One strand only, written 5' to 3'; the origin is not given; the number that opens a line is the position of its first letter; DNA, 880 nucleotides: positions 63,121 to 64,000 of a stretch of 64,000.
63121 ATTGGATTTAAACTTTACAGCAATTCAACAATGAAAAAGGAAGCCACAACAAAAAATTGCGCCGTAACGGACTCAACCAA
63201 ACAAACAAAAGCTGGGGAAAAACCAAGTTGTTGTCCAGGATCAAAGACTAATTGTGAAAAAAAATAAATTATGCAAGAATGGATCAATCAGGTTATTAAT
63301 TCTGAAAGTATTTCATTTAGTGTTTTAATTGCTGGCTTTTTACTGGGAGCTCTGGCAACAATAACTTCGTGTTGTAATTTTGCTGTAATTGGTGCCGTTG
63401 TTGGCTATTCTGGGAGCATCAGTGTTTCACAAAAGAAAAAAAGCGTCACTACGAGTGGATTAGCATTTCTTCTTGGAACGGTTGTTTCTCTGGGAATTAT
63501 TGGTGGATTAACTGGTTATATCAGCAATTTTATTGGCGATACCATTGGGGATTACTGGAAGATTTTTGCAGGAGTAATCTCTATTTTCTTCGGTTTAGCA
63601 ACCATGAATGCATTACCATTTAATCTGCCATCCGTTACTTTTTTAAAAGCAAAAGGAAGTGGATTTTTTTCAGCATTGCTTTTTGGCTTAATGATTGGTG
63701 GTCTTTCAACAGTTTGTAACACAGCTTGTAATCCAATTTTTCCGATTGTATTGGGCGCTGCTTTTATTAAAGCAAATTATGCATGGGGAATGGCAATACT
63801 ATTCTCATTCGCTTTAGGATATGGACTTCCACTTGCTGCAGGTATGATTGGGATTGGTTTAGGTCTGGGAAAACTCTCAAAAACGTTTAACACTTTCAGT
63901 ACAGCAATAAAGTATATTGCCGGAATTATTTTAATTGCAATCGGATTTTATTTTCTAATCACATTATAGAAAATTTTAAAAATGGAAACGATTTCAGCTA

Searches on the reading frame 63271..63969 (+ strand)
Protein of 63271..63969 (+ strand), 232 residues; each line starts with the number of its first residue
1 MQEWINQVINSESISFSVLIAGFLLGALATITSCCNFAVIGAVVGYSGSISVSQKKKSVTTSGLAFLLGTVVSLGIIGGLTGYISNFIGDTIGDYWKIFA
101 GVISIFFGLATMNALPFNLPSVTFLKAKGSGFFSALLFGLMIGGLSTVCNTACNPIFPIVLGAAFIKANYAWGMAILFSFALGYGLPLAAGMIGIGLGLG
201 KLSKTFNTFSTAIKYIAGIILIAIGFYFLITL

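Call 9: search_protein_families(library=pfam, proteins=[window:63271-63969:+])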
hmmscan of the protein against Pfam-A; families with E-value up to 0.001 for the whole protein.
window:63271-63969:+ (232 aa): 1 family
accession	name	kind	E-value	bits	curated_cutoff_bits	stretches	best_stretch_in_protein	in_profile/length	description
PF13386.12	DsbD_2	-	0.00023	21.5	24.9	1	24-227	4-199/199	Cytochrome C biogenesis protein transmembrane region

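Call 60: find_encoding_contigs(protein=window:63271-63969:+, flank=10000, max_places=2)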
Protein window:63271-63969:+ (232 aa): 1 contig read that carries it; 1 place shown.
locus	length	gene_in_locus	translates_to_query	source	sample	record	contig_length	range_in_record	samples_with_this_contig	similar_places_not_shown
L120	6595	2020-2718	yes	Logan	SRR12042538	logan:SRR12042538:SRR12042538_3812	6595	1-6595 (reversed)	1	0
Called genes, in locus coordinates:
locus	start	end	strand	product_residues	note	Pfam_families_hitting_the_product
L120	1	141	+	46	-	?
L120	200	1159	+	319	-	-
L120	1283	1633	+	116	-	PF01022:HTH_5, PF12802:MarR_2 (weak), PF12840:HTH_20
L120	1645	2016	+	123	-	-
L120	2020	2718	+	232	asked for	-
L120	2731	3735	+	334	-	PF03599:CdhD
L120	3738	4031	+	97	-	PF25160:LdpA_Fe-S-bd (faint), PF13484:Fer4_16 (faint), PF00037:Fer4 (weak), PF13237:Fer4_10, PF12837:Fer4_6 (weak), PF12838:Fer4_7, PF13187:Fer4_9, PF00037:Fer4 (weak), +2 more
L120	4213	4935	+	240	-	PF00005:ABC_tran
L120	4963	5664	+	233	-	PF02492:cobW, PF10662:PduV-EutP (faint)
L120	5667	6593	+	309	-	?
